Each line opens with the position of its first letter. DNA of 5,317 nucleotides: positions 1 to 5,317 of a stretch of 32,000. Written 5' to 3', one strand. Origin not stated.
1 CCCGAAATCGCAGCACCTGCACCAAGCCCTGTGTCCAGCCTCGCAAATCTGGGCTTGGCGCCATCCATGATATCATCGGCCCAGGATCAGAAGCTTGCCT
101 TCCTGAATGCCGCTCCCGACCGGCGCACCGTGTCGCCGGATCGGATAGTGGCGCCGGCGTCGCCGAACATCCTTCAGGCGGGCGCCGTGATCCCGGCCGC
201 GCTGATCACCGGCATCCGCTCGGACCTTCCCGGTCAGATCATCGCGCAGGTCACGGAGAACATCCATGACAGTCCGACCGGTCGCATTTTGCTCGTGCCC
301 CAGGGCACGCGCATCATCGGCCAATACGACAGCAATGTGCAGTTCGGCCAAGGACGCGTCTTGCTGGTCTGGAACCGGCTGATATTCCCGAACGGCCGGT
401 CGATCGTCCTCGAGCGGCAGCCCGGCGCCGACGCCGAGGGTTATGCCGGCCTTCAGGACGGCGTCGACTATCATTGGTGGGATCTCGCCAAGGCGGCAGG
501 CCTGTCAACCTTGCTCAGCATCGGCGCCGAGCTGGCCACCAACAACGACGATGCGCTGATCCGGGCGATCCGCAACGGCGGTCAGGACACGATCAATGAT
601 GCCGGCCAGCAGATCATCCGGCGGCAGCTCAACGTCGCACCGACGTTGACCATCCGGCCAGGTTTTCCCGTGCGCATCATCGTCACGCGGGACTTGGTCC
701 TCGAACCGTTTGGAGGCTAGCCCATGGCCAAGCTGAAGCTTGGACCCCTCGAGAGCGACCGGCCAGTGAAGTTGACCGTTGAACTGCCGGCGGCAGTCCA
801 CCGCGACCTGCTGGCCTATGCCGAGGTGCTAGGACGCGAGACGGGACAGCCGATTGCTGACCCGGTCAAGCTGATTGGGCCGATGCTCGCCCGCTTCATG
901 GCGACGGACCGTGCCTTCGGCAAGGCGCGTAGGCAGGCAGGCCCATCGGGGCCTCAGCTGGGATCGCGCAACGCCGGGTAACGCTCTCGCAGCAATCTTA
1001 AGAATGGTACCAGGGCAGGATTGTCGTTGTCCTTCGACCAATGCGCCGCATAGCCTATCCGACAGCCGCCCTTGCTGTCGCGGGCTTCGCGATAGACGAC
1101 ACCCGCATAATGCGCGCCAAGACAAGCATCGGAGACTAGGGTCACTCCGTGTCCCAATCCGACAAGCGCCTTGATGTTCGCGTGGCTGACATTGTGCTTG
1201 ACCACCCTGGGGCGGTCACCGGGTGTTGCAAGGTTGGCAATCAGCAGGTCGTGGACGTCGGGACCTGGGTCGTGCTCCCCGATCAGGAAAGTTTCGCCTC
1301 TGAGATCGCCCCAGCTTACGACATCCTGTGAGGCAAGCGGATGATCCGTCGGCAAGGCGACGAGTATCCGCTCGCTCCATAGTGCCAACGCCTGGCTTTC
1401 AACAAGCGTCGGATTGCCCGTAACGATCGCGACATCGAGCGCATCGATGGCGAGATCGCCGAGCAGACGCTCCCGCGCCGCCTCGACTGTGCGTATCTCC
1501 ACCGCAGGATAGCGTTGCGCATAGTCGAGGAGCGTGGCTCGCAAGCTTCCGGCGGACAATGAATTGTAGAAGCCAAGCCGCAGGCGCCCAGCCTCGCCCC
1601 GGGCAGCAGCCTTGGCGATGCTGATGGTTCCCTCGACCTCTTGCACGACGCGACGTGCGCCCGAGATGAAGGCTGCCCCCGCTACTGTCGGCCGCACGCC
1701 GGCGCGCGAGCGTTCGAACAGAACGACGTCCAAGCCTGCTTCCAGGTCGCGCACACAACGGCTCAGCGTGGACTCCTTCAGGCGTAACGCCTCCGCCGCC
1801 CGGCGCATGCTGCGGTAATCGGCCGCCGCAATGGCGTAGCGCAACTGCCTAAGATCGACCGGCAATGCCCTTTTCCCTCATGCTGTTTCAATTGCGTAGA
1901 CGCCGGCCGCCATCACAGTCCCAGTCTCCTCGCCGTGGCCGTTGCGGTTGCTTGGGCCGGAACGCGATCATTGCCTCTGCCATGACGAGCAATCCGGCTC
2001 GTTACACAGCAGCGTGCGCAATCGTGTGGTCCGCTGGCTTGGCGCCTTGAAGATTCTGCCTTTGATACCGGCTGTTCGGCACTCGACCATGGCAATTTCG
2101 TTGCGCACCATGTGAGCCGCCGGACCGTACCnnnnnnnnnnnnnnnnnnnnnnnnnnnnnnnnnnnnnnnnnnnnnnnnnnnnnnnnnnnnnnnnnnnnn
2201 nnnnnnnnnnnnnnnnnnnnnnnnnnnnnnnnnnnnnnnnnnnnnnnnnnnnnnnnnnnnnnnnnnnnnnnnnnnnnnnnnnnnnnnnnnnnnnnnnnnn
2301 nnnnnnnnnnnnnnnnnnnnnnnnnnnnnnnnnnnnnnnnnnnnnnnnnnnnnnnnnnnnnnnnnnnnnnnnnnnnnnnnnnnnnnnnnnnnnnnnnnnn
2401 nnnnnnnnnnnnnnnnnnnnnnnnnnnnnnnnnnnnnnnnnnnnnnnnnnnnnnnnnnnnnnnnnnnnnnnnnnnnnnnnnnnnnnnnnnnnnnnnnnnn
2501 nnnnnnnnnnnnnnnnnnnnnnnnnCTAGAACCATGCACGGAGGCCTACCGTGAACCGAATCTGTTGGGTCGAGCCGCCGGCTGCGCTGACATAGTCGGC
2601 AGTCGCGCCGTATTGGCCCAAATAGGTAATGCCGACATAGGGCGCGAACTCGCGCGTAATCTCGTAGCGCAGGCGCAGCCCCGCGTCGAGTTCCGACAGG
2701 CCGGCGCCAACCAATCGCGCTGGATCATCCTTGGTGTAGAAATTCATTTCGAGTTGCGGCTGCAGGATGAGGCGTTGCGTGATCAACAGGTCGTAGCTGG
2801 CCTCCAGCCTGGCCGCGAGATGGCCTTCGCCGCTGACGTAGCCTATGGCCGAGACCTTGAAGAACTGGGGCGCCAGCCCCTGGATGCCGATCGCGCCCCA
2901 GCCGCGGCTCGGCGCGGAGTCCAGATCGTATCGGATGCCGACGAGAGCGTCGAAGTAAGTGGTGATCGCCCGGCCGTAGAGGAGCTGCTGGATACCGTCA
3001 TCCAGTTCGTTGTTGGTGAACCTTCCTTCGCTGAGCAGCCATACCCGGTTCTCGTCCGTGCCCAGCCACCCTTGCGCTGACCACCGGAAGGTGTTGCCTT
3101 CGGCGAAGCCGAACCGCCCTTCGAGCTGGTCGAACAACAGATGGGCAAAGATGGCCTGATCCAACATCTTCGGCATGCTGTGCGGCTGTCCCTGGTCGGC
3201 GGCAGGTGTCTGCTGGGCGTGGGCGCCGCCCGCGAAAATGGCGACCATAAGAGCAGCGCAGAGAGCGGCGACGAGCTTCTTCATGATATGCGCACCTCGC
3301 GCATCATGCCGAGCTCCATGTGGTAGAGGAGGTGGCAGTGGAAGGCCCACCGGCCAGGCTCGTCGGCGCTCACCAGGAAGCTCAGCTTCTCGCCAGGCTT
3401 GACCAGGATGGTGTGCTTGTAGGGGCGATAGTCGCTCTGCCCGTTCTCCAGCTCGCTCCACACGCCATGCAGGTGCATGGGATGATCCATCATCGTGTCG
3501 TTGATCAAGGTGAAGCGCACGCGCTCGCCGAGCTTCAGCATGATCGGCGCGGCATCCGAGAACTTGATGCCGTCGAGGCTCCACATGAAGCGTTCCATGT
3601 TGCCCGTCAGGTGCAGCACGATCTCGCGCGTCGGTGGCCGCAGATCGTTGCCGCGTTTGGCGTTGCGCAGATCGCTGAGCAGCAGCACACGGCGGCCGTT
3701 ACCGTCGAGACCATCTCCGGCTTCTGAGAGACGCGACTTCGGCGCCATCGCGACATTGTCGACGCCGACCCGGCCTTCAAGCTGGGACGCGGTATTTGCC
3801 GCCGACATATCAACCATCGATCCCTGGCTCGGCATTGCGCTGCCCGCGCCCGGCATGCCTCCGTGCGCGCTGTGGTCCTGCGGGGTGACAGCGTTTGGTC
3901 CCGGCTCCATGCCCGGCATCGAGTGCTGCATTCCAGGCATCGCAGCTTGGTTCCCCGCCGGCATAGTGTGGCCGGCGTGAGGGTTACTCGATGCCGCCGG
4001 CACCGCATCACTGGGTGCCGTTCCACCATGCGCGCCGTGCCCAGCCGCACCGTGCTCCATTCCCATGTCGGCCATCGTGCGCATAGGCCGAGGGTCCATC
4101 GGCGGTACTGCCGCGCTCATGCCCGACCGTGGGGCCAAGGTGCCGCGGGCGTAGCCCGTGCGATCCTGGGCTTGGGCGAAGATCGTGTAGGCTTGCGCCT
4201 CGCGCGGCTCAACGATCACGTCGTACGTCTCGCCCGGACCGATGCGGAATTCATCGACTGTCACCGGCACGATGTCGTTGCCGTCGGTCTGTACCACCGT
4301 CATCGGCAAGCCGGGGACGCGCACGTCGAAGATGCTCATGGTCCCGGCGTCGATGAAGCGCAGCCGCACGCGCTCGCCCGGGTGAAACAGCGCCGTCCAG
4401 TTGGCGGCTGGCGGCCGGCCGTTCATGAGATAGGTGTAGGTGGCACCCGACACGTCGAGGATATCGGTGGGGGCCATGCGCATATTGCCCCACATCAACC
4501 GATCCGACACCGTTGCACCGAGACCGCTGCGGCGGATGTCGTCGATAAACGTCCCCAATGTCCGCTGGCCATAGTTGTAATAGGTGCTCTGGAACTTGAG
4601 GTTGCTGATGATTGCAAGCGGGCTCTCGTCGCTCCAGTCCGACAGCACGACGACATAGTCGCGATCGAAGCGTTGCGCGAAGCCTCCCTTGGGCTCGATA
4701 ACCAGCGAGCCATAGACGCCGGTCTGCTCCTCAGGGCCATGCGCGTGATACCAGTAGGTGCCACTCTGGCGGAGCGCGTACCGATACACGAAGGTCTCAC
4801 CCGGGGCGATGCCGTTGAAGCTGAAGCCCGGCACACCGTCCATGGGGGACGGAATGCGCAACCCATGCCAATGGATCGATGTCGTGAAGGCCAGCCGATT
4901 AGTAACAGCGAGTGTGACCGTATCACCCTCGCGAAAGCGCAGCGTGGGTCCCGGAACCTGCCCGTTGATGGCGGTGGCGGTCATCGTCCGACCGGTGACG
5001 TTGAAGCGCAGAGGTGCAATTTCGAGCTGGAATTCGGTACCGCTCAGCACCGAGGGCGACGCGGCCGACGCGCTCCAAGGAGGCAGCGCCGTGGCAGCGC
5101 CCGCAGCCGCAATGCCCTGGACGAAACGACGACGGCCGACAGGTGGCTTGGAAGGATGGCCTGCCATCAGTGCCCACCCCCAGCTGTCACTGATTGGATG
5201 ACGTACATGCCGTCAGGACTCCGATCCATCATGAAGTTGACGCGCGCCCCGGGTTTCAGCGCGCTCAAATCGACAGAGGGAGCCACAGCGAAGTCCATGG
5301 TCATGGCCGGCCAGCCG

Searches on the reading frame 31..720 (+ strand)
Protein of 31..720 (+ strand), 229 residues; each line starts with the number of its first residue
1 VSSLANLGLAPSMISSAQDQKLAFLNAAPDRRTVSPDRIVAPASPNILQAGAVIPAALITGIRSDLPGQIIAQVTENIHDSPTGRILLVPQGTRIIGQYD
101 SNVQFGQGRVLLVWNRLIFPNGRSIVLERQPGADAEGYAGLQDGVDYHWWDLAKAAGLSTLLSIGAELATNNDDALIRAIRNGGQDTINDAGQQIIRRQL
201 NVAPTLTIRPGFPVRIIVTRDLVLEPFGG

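Call 11: search_protein_families(library=pfam, proteins=[window:31-720:+])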
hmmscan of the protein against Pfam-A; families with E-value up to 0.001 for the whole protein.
window:31-720:+ (229 aa): 1 family
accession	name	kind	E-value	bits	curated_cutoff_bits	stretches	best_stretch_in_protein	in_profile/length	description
PF03743.19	TrbI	-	1.1e-65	221.5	35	1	48-224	2-188/188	Bacterial conjugation TrbI-like protein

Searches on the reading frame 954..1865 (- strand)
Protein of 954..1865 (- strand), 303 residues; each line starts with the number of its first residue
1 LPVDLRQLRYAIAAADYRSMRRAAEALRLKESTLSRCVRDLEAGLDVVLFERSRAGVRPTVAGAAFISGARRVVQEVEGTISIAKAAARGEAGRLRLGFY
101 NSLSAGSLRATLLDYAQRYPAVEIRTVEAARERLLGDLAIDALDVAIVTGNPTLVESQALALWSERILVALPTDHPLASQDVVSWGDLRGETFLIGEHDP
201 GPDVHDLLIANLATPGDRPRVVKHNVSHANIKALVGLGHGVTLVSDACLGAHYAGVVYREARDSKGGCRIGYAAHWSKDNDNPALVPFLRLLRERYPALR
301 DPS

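Call 11: search_protein_families(library=pfam, proteins=[window:954-1865:-])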
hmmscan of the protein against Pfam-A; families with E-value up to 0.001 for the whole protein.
window:954-1865:- (303 aa): 2 families
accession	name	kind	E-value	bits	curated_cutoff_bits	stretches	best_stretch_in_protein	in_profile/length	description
PF03466.25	LysR_substrate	-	1.7e-31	109.7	28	1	89-295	2-207/209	LysR substrate binding domain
PF00126.33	HTH_1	-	4.3e-16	59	26.6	1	5-63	1-59/60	Bacterial regulatory helix-turn-helix protein, lysR family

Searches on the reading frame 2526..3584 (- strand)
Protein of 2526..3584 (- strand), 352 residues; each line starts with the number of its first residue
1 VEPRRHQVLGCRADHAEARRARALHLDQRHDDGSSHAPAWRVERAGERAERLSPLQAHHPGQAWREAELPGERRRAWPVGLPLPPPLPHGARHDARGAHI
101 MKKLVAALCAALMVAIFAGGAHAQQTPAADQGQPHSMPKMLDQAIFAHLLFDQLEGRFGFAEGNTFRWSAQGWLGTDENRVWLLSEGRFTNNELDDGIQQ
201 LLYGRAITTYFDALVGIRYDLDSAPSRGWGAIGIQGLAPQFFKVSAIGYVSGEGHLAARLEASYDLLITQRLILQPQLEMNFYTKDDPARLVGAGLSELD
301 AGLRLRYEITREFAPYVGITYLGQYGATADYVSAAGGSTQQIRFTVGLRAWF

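Call 11: search_protein_families(library=pfam, proteins=[window:2526-3584:-])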
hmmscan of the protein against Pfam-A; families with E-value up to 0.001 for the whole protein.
window:2526-3584:- (352 aa): 1 family
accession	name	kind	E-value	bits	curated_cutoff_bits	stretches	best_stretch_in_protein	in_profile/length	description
PF05275.17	CopB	-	2.1e-78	263.1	27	1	146-352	2-208/208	Copper resistance protein B precursor (CopB)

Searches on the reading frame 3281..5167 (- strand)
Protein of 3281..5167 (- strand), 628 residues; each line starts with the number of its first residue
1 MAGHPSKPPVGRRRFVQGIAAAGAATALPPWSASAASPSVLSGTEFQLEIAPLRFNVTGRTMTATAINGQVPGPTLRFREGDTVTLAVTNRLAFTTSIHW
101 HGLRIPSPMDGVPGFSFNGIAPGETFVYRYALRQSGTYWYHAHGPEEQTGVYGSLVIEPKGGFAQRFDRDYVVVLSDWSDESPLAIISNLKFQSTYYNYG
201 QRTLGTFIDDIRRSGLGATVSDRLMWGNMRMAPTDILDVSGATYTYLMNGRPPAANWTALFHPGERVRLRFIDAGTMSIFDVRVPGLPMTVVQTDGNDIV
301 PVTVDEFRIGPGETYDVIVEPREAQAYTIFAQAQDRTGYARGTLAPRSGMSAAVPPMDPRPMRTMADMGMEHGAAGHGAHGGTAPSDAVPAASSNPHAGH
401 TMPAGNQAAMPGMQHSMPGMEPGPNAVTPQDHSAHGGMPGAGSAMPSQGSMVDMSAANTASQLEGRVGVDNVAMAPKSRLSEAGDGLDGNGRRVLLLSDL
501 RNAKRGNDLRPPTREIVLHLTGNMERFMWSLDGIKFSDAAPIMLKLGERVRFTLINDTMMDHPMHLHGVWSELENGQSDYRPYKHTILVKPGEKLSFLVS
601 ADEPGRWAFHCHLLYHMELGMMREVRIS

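Call 11: search_protein_families(library=pfam, proteins=[window:3281-5167:-])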
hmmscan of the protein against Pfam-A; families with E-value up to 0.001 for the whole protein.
window:3281-5167:- (628 aa): 3 families
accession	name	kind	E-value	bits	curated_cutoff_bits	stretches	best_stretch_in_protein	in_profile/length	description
PF07732.21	Cu-oxidase_3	-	6.8e-40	136.3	21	1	56-160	8-117/119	Multicopper oxidase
PF07731.20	Cu-oxidase_2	-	1.9e-34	118.8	20.4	1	510-626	2-132/137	Multicopper oxidase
PF00394.28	Cu-oxidase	-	1.2e-25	90.9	21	1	243-344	36-152/157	Multicopper oxidase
